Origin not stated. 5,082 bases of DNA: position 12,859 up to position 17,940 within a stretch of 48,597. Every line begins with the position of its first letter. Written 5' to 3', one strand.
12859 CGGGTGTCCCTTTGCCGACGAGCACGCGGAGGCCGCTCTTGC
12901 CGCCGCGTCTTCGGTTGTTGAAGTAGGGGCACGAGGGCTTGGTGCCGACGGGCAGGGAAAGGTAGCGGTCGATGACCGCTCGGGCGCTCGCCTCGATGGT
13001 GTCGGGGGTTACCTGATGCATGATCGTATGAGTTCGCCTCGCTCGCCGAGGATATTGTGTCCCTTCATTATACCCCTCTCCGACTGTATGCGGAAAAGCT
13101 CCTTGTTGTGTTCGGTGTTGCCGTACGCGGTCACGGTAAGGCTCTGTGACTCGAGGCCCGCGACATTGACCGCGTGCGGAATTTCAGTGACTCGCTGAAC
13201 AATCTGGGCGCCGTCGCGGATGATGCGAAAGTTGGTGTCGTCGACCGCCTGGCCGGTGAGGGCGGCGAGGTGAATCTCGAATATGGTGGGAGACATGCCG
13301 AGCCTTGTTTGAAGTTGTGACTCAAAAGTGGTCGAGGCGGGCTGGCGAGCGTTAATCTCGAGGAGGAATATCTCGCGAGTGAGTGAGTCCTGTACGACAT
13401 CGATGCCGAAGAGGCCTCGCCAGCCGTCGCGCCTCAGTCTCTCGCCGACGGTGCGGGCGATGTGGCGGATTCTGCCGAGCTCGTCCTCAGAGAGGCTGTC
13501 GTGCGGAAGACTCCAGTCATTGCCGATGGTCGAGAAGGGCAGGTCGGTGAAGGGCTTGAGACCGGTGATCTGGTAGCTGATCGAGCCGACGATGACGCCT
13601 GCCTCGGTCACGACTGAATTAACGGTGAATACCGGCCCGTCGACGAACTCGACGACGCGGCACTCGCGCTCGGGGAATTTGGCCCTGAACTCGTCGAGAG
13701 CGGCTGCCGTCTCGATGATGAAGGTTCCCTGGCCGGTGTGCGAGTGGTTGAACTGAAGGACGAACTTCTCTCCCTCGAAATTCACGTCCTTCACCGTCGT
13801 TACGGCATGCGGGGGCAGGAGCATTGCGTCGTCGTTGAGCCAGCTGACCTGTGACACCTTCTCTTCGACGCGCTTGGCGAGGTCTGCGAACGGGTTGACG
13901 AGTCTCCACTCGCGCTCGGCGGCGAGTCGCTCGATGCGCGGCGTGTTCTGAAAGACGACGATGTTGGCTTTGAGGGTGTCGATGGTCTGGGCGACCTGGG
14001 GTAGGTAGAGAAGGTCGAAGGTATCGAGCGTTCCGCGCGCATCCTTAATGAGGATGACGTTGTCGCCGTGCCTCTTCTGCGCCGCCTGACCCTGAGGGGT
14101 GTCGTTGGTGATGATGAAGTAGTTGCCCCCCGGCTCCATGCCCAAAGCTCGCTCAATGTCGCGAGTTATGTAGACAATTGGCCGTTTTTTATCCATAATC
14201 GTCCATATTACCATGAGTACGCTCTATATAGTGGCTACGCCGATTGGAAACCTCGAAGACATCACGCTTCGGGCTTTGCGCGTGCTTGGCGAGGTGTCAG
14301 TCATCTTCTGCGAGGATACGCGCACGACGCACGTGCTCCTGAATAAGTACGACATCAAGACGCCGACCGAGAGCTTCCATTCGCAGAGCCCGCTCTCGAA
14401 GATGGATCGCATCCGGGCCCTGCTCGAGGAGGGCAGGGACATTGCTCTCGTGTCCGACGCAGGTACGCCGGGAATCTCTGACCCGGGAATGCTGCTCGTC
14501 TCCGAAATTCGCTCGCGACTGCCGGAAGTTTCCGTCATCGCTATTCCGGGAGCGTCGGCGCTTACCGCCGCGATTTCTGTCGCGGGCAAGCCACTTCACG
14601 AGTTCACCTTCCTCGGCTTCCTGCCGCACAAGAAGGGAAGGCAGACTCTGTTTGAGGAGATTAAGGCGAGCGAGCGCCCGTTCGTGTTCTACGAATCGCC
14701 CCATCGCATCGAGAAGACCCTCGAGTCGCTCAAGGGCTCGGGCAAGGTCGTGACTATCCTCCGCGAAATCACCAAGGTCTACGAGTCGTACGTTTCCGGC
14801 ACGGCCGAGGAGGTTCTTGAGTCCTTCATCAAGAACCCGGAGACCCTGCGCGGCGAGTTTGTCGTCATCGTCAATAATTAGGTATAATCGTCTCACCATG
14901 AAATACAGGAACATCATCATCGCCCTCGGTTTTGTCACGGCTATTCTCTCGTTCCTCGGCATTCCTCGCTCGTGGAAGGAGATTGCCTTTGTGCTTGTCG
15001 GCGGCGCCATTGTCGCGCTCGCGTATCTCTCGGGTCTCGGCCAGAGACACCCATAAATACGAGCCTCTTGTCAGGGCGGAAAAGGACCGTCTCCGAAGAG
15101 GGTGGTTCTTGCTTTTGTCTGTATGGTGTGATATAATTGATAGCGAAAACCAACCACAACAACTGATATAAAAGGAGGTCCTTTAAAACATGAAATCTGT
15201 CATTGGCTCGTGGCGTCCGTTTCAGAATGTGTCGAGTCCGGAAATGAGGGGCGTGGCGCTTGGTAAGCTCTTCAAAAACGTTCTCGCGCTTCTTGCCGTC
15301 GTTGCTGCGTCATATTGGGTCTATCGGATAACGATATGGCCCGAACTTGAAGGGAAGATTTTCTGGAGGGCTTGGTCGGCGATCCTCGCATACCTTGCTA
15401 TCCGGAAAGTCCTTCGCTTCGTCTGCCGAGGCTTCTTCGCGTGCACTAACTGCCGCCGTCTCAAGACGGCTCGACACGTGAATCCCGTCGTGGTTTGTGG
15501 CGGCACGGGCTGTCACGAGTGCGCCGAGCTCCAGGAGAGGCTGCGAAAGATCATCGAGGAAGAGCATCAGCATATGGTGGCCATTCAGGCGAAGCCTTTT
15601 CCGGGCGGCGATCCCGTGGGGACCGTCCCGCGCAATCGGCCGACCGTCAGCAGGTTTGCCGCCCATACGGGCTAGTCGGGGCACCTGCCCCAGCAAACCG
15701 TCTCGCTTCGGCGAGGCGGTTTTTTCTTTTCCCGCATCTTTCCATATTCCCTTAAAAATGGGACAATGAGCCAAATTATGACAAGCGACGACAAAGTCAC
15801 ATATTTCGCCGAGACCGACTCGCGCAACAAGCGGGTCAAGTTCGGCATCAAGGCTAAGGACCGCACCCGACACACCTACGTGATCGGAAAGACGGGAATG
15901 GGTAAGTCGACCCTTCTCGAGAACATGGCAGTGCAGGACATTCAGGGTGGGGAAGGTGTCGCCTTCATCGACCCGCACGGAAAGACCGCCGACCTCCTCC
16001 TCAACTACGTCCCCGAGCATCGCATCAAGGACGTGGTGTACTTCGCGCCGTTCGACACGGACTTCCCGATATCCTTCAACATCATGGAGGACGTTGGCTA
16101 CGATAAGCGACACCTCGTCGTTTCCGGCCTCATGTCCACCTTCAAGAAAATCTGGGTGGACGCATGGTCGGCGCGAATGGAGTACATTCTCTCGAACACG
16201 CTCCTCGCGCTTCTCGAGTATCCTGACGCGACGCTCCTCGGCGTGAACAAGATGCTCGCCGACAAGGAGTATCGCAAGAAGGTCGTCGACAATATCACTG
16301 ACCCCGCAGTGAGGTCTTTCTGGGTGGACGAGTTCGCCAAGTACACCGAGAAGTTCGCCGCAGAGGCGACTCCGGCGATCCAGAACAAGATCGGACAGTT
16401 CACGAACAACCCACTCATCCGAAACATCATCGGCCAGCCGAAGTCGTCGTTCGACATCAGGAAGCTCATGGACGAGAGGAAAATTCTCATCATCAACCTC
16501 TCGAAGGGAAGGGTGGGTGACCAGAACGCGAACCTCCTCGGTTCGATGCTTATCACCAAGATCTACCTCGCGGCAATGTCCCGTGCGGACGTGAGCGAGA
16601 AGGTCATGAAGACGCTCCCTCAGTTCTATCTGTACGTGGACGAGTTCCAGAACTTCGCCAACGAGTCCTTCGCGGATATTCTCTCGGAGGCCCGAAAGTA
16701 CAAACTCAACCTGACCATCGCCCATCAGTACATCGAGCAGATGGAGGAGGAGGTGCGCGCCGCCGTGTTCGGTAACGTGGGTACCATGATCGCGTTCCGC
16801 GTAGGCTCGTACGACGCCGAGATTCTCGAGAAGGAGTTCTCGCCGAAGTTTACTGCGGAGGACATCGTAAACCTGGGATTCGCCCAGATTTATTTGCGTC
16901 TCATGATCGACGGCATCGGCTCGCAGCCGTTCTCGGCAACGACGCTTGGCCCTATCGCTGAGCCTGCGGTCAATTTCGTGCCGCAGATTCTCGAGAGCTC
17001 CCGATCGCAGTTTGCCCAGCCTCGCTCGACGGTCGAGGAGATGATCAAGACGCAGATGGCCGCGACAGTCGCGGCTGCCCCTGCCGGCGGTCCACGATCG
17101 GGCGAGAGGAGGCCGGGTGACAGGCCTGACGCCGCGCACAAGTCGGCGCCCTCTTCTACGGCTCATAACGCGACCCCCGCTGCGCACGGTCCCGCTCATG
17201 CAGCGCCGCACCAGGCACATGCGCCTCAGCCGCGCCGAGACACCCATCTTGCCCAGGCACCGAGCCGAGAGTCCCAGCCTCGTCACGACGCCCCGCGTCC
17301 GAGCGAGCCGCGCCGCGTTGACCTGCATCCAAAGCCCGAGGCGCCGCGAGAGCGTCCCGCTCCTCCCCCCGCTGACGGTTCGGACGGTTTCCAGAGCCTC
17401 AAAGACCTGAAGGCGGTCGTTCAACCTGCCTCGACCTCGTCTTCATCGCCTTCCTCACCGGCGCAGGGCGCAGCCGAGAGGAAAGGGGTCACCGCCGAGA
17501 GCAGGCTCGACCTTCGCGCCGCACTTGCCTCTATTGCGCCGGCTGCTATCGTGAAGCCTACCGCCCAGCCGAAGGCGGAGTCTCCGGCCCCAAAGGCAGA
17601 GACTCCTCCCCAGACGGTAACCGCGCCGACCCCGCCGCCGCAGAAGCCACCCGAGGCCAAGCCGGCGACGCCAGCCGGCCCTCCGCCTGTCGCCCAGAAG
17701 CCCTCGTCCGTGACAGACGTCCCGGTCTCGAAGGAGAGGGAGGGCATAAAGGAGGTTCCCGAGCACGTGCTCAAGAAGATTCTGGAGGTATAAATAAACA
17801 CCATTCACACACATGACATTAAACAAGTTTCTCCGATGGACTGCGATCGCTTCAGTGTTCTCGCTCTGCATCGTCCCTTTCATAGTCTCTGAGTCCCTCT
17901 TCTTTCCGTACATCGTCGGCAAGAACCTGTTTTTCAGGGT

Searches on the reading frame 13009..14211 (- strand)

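Call 16: search_protein_families(library=pfam, proteins=[window:13009-14211:-], max_evalue=0.001)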
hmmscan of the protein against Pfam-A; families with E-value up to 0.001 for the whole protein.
window:13009-14211:- (400 aa): 1 family
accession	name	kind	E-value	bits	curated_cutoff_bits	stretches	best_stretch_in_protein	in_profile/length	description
PF02655.19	ATP-grasp_3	-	1.6e-07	32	23.2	1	116-290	2-157/160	ATP-grasp domain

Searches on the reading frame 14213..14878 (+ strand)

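Call 17: search_protein_families(library=pfam, proteins=[window:14213-14878:+], max_evalue=0.001)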
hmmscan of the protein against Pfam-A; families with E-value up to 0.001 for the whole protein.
window:14213-14878:+ (222 aa): 1 family
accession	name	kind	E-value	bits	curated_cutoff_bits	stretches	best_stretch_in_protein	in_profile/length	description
PF00590.25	TP_methylase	-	3.4e-33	115.8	27.8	1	3-201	1-211/212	Tetrapyrrole (Corrin/Porphyrin) Methylases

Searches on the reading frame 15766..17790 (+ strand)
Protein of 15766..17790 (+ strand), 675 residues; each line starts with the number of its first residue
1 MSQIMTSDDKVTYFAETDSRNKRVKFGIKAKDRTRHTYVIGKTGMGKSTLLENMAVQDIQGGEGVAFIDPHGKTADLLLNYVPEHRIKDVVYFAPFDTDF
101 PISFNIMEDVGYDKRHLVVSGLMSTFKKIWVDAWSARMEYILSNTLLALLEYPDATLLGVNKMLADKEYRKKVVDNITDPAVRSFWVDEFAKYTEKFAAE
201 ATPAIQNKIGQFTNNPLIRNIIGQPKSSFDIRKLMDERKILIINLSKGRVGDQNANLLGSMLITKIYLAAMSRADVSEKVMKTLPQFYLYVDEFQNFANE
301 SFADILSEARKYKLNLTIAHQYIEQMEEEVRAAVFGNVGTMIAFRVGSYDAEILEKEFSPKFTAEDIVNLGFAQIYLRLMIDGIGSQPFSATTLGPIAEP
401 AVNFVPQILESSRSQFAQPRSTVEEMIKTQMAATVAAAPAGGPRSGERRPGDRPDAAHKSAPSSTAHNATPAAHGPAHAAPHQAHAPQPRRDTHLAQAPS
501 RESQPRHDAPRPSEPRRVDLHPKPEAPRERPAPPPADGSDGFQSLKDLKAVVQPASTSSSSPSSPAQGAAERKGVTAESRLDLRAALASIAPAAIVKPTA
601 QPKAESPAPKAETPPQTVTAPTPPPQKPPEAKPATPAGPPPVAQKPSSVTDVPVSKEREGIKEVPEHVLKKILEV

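Call 17: search_protein_families(library=pfam, proteins=[window:15766-17790:+], max_evalue=0.001)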
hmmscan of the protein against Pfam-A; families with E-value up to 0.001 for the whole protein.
window:15766-17790:+ (675 aa): 5 families
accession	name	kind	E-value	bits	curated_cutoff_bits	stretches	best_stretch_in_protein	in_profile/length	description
PF10412.15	TrwB_AAD_bind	-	5.9e-07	29.1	20.5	1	29-346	10-310/387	Type IV secretion-system coupling protein DNA-binding domain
PF01935.23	DUF87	-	1e-06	29.5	23.2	1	22-262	10-216/220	Helicase HerA, central domain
PF12696.13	TraG-D_C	-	4.1e-06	27.2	22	1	287-349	2-69/126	TraM recognition site of TraD and TraG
PF02534.20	T4SS-DNA_transf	-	1.2e-05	24.8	20.1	1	24-329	42-347/468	Type IV secretory system Conjugative DNA transfer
PF13401.12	AAA_22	-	0.00035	21.3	27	0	33-74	4-45/130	AAA domain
